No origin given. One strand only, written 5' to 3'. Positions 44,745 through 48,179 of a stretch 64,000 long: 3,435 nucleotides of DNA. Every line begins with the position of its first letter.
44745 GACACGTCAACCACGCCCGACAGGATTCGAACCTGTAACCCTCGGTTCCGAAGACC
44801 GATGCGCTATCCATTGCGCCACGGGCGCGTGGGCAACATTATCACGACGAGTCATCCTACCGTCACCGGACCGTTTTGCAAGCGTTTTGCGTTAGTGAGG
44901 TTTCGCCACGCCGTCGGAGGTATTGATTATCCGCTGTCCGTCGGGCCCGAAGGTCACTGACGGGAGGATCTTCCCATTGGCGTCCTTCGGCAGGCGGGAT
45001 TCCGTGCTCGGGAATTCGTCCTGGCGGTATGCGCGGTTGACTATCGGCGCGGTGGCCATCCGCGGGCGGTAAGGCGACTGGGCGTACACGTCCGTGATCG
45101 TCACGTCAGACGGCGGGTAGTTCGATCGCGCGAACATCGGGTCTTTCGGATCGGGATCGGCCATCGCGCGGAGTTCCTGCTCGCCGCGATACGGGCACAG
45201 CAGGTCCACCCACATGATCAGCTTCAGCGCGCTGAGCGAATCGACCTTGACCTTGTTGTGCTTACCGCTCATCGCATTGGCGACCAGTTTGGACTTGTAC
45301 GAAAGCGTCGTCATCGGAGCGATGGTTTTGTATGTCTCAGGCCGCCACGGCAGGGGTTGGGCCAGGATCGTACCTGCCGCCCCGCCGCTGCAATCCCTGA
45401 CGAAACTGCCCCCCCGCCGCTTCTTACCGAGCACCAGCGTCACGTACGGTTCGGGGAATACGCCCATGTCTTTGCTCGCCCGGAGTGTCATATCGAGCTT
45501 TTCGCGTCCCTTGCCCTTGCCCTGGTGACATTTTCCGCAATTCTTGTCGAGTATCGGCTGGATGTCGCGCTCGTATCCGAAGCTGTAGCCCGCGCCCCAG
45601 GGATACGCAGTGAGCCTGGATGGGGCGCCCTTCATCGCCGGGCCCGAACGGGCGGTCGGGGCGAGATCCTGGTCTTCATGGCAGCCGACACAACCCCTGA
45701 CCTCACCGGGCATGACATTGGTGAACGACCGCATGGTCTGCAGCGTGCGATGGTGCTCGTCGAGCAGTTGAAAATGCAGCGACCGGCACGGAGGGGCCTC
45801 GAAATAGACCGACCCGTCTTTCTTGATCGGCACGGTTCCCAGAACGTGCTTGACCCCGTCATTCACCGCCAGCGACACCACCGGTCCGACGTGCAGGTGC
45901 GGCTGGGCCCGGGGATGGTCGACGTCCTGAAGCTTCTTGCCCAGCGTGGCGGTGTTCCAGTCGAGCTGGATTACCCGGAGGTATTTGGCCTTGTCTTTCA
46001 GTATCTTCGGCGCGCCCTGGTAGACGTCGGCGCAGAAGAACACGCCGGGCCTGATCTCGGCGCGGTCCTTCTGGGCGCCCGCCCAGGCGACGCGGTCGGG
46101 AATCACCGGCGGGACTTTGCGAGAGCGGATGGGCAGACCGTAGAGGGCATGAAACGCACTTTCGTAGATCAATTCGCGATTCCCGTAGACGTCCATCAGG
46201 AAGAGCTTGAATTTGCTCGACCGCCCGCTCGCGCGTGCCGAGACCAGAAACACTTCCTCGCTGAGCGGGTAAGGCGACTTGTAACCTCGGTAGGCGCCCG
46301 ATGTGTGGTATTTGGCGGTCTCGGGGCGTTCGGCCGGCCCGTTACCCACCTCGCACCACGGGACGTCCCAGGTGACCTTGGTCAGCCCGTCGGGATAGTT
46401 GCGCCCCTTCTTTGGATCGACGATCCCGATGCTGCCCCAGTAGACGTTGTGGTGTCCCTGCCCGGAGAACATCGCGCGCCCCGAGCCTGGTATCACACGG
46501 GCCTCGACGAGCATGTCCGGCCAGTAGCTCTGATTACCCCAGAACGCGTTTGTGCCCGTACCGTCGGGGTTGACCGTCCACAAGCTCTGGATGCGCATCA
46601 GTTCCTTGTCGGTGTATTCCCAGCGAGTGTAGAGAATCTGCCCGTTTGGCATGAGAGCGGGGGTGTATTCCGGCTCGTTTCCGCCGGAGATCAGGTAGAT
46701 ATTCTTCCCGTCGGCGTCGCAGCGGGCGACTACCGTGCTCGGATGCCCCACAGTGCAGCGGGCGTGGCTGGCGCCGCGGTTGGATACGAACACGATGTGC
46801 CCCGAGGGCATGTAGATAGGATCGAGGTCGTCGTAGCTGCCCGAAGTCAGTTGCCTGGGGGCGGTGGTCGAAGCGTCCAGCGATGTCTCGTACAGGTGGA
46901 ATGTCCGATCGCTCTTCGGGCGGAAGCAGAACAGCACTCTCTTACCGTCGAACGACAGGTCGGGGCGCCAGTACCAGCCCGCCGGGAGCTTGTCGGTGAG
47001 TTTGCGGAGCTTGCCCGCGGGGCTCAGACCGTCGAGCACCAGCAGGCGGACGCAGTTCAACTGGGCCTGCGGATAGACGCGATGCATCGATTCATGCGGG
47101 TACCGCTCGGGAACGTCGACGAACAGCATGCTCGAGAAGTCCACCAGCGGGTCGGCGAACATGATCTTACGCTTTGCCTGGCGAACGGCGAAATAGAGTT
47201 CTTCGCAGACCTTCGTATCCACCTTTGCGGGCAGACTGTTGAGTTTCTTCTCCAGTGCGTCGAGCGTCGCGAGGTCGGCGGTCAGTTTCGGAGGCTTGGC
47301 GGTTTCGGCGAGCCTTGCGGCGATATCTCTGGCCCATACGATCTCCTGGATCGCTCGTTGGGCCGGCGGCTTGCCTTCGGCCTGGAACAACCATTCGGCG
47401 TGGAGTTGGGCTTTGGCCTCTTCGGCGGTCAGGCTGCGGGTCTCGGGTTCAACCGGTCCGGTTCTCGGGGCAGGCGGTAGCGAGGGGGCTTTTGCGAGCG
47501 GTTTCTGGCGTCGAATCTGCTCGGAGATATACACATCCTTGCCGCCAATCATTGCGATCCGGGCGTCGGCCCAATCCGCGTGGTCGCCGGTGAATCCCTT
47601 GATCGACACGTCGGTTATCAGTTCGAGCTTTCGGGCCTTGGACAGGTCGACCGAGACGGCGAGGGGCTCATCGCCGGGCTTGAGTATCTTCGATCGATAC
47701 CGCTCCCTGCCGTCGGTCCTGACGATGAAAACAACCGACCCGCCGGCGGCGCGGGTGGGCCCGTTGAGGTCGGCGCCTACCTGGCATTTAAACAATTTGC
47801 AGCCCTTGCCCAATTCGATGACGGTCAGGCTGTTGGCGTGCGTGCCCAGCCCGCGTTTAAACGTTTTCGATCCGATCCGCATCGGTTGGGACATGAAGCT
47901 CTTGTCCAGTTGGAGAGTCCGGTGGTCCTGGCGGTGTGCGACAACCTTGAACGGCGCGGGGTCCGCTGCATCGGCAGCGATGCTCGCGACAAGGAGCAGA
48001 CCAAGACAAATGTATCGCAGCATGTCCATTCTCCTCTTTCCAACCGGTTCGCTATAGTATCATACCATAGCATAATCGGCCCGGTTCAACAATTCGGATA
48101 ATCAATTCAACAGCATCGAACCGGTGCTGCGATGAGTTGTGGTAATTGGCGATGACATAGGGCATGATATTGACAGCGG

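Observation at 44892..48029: Member 5 carries a canonical NPCBM (GH98-type carbohydrate-binding) module at its N-terminus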

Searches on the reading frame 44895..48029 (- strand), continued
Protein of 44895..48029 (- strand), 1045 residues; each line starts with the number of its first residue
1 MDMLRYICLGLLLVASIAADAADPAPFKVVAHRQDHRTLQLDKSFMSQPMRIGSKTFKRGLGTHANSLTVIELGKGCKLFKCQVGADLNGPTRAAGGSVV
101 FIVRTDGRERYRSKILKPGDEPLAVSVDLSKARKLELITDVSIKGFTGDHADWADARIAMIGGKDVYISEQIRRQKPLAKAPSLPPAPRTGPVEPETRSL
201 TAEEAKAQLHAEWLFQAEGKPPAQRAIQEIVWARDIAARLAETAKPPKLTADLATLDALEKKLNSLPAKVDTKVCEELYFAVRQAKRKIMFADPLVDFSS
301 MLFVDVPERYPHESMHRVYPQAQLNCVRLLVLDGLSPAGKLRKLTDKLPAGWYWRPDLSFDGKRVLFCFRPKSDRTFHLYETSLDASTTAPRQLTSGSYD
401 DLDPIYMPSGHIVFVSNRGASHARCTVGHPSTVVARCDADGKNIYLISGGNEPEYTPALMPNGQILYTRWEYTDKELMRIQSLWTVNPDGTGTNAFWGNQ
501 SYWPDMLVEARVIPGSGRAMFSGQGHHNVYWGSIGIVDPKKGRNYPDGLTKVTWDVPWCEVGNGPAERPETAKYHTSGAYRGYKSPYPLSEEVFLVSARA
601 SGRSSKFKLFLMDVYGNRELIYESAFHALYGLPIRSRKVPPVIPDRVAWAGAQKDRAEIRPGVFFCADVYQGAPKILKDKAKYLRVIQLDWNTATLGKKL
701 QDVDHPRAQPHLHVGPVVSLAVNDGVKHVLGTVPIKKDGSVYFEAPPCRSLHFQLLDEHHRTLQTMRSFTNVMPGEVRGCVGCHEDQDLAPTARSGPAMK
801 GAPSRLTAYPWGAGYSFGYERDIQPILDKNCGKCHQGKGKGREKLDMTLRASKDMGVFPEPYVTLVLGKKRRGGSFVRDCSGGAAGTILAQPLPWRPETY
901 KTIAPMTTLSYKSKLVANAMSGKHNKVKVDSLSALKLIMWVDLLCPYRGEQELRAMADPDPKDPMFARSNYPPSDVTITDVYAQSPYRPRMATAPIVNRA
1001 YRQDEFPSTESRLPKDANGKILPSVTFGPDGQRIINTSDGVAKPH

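Call 49: search_protein_representatives(protein=window:44895-47462:-)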
Query: 856 residues. Proteins with E-value up to 0.001 (for the whole library): 5265; up to 1e-10: 3248; up to 1e-30: 1336. The best 150 are listed.
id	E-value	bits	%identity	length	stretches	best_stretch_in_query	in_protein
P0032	0.0e+00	1364.0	67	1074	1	3-845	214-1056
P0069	0.0e+00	1052.9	61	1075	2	84-826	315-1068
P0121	2.9e-246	836.5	55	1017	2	86-771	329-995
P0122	1.5e-239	814.2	53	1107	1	2-772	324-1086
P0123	3.6e-233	793.1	51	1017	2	182-776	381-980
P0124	2.1e-230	784.0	50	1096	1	2-771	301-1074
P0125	2.0e-219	747.6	50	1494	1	8-777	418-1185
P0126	3.3e-216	737.0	50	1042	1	2-808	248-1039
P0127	7.5e-216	735.8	49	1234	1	2-800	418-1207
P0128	1.1e-210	718.8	50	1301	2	78-771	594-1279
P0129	5.1e-209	713.2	53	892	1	8-684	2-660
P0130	2.6e-206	704.3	49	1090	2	18-508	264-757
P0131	4.4e-205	700.2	47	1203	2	67-776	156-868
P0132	8.6e-203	692.6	48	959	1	12-815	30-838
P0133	1.2e-201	688.9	48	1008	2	86-771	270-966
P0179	1.0e-86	308.5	35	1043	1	89-762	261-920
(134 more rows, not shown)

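Call 53: search_protein_families(library=pfam, alignment_id=A3, max_evalue=0.00001)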
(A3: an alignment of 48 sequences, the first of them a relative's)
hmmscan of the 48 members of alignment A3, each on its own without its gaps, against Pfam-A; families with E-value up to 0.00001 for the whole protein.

A. member 1, P0032 (1074 aa): 2 families
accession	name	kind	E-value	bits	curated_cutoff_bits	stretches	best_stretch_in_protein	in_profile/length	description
PF18582.6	HZS_alpha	-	4.9e-20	72.3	26.6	1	700-805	1-97/98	Hydrazine synthase alpha subunit middle domain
PF07676.18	PD40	-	4.9e-06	26.8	20.9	0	411-439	1-30/38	WD40-like Beta Propeller Repeat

B. families by the number of members that match (of 48 scanned): 14 families
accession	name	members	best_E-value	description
PF18582.6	HZS_alpha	40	2e-33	Hydrazine synthase alpha subunit middle domain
PF13385.13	Laminin_G_3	11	9.8e-45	Concanavalin A-like lectin/glucanases superfamily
PF00754.31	F5_F8_type_C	6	1.6e-38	F5/8 type C domain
PF22633.2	F5_F8_type_C_2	5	2e-17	NedA-like, galactose-binding domain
PF07676.18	PD40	5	1e-10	WD40-like Beta Propeller Repeat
PF08305.17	NPCBM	2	9.4e-30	NPCBM/NEW2 domain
PF22701.2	Mala_s_1-like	1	1.3e-30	Mal s 1 allergenic protein-like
PF25275.1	Golvesin_C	1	1.1e-16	Golvesin C-terminal domain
PF02837.24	Glyco_hydro_2_N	1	5.5e-10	Glycosyl hydrolases family 2, sugar binding domain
PF24607.1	CBM_AftD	1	1.6e-07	Arabinofuranosyltransferase D, third carbohydrate binding module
PF24135.1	DUF7402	1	3.3e-07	Domain of unknown function (DUF7402)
PF11721.14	Malectin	1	3.5e-07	Malectin domain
PF00034.26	Cytochrom_C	1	1.2e-06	Cytochrome c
PF22666.2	Glyco_hydro_2_N2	1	2.8e-06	Glycosyl hydrolase 2 galactose-binding domain-like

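Call 54: search_protein_families(library=pfam, alignment_id=A4, max_evalue=0.00001)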
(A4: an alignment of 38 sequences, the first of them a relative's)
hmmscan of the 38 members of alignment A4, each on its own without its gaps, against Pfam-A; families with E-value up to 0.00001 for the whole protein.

A. member 1, P0217 (1050 aa): 1 family
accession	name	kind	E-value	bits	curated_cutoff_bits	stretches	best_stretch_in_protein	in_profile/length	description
PF18582.6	HZS_alpha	-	1.7e-23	83.4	26.6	1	707-813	1-98/98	Hydrazine synthase alpha subunit middle domain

B. families by the number of members that match (of 38 scanned): 15 families
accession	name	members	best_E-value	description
PF18582.6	HZS_alpha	38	6.5e-55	Hydrazine synthase alpha subunit middle domain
PF00754.31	F5_F8_type_C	5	1.7e-19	F5/8 type C domain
PF22633.2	F5_F8_type_C_2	5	1.2e-15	NedA-like, galactose-binding domain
PF22701.2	Mala_s_1-like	3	2.9e-12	Mal s 1 allergenic protein-like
PF13646.12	HEAT_2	2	4.4e-24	HEAT repeats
PF13385.13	Laminin_G_3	2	2.2e-17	Concanavalin A-like lectin/glucanases superfamily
PF07676.18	PD40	2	1.4e-07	WD40-like Beta Propeller Repeat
PF13442.11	Cytochrome_CBB3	2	1.4e-07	Cytochrome C oxidase, cbb3-type, subunit III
PF02985.28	HEAT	2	1.8e-06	HEAT repeat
PF08305.17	NPCBM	1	6.9e-26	NPCBM/NEW2 domain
PF03130.22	HEAT_PBS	1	6.5e-15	PBS lyase HEAT-like repeat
PF24135.1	DUF7402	1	5.4e-08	Domain of unknown function (DUF7402)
PF00561.26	Abhydrolase_1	1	1.1e-06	alpha/beta hydrolase fold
PF12146.15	Hydrolase_4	1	5.7e-06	Serine aminopeptidase, S33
PF00326.27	Peptidase_S9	1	8.4e-06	Prolyl oligopeptidase family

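Call 57: find_encoding_contigs(protein=P0014, flank=10000, max_places=1)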
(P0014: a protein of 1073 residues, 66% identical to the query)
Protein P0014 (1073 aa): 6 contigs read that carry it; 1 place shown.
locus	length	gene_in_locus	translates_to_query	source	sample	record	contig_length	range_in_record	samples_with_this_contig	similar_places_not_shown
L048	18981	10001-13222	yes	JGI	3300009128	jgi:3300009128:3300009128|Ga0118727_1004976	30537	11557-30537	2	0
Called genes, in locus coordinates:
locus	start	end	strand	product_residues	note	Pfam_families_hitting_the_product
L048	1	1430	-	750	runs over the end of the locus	PF02837:Glyco_hydro_2_N, PF22666:Glyco_hydro_2_N2, PF00703:Glyco_hydro_2, PF02836:Glyco_hydro_2_C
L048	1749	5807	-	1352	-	PF10029:DUF2271 (weak), PF07705:CARDB (weak), PF08309:LVIVD, PF18884:TSP3_bac (faint)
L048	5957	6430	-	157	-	PF01750:HycI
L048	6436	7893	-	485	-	PF27537:HoxH, PF00374:NiFeSe_Hases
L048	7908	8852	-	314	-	PF01058:Oxidored_q6, PF14720:NiFe_hyd_SSU_C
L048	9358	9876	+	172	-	PF01022:HTH_5 (weak), PF01047:MarR (faint), PF02082:Rrf2 (faint), PF12802:MarR_2 (weak), PF12840:HTH_20 (faint), PF13412:HTH_24 (weak), PF09339:HTH_IclR, PF25213:HVO_A0261_N (weak), +2 more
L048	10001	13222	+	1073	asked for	PF08305:NPCBM, PF07676:PD40 (faint), PF18582:HZS_alpha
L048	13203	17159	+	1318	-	PF26549:Tricorn_N (weak), PF07676:PD40 (faint), PF03130:HEAT_PBS (faint), PF18582:HZS_alpha, PF13646:HEAT_2, PF02985:HEAT (faint), PF13646:HEAT_2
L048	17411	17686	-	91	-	PF01909:NTP_transf_2, PF18765:Polbeta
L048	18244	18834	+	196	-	PF03130:HEAT_PBS (faint), PF13646:HEAT_2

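Call 58: find_encoding_contigs(protein=P0070, flank=10000, max_places=1)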
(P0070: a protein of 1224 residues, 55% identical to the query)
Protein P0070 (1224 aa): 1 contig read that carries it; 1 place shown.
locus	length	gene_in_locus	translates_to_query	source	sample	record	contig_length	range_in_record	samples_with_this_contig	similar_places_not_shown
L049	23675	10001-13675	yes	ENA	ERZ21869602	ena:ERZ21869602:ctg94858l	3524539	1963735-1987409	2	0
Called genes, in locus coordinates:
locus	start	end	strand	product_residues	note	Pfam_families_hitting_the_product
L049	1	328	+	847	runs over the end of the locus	PF00884:Sulfatase, PF16347:SGSH_C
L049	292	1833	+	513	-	PF00884:Sulfatase, PF16347:SGSH_C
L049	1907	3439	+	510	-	PF00884:Sulfatase, PF01663:Phosphodiest (faint)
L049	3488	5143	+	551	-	PF00884:Sulfatase, PF01663:Phosphodiest (faint), PF16347:SGSH_C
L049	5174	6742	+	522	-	PF00884:Sulfatase, PF01663:Phosphodiest, PF02995:DUF229 (weak), PF16347:SGSH_C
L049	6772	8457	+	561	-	-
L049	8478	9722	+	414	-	PF13204:Apiosidase (weak), PF00150:Cellulase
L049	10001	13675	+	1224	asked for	PF08305:NPCBM, PF02210:Laminin_G_2 (faint), PF13385:Laminin_G_3, PF18582:HZS_alpha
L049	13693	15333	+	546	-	PF00884:Sulfatase, PF01663:Phosphodiest (faint), PF16347:SGSH_C (faint), PF14707:Sulfatase_C (weak)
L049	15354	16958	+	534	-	-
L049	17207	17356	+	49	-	-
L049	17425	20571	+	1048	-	PF01011:PQQ (faint), PF07774:EMC1_C (faint), PF25293:Beta-prop_EMC1_N (faint), PF13360:PQQ_2, PF13570:Beta-prop_ACSF4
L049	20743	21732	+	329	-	PF01261:AP_endonuc_2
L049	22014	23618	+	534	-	PF04616:Glyco_hydro_43 (faint)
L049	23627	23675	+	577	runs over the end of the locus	PF04616:Glyco_hydro_43 (faint)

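Call 66: list_cluster_members(proteins=[window:44895-48029:-, window:55748-59050:+])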
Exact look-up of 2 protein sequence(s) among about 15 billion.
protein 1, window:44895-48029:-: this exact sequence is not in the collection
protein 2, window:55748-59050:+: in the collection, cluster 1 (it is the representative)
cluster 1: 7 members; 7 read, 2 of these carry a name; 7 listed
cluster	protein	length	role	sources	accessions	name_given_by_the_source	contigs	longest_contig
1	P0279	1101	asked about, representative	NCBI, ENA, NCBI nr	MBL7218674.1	MAG: NPCBM/NEW2 domain-containing protein [Phycisphaerae bacterium] | NPCBM/NEW2 domain-containing protein [Phycisphaerae bacterium]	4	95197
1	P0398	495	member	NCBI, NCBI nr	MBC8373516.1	MAG: NPCBM/NEW2 domain-containing protein, partial [Planctomycetes bacterium] | NPCBM/NEW2 domain-containing protein [Planctomycetota bacterium]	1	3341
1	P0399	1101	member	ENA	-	-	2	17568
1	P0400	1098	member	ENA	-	-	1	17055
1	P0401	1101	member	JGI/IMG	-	-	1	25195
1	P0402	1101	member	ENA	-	-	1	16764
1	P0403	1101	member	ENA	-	-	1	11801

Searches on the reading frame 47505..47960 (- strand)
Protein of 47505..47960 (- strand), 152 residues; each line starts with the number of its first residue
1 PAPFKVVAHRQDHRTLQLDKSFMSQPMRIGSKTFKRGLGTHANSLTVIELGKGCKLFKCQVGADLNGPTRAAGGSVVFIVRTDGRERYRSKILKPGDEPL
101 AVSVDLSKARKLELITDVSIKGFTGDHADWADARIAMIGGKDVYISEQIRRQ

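Call 27: search_solved_structures(query=window:47505-47960:-, max_evalue=10, show_alignments=0)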
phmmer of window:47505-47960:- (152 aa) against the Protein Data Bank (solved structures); distinct sequences matched with E-value up to 10: 8.
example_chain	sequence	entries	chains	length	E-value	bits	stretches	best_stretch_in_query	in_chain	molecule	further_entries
7js4_A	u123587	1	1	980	1.4e-25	93.1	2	33-147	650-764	F5/8 type C domain protein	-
7jrm_A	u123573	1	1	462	1.3e-10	44.6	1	32-139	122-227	F5/8 type C domain protein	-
7jrl_A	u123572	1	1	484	1.4e-10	44.5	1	32-139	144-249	F5/8 type C domain protein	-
8pvs_A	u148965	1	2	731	1.9e-08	37.5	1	7-134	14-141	Alpha-1,3-galactosidase B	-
2ygl_A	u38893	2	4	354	4.8e-05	26.5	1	32-133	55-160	BLOOD GROUP A-AND B-CLEAVING ENDO-BETA-GALACTOSIDASE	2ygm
7c5x_A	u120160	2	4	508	0.0026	20.9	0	51-87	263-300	iota-carbonic anhydrase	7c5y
2vmh_A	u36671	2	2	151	0.084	16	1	33-135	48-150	FIBRONECTIN TYPE III DOMAIN PROTEIN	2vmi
2vmg_A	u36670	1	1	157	0.094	15.9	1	33-135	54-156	FIBRONECTIN TYPE III DOMAIN PROTEIN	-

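Call 64: find_homologous_proteins(query=window:47505-47957:-, max_evalue=0.00001)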
Query window:47505-47957:- (151 aa): 10 proteins with E <= 0.00001 among 38 candidates.
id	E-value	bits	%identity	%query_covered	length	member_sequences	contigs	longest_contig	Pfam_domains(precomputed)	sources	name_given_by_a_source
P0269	5.2e-81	288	86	100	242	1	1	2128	PF08305.18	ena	-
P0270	4.2e-17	80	43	82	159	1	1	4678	PF08305.18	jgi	jgi:hypothetical protein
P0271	3.5e-16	77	39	83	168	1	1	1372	PF08305.18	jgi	jgi:hypothetical protein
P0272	3.7e-15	74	42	84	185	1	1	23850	PF08305.18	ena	-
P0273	5.4e-15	73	41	82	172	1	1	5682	PF08305.18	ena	-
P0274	9.4e-15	73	40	81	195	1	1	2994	PF08305.18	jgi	jgi:hypothetical protein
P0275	9.0e-14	70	37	90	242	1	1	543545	PF08305.18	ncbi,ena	-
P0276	7.2e-12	63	40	87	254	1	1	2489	PF08305.18,PF05345.19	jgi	-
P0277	3.7e-11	61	38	79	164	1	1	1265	PF08305.18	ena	-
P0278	8.6e-8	50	37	80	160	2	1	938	PF08305.18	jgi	jgi:hypothetical protein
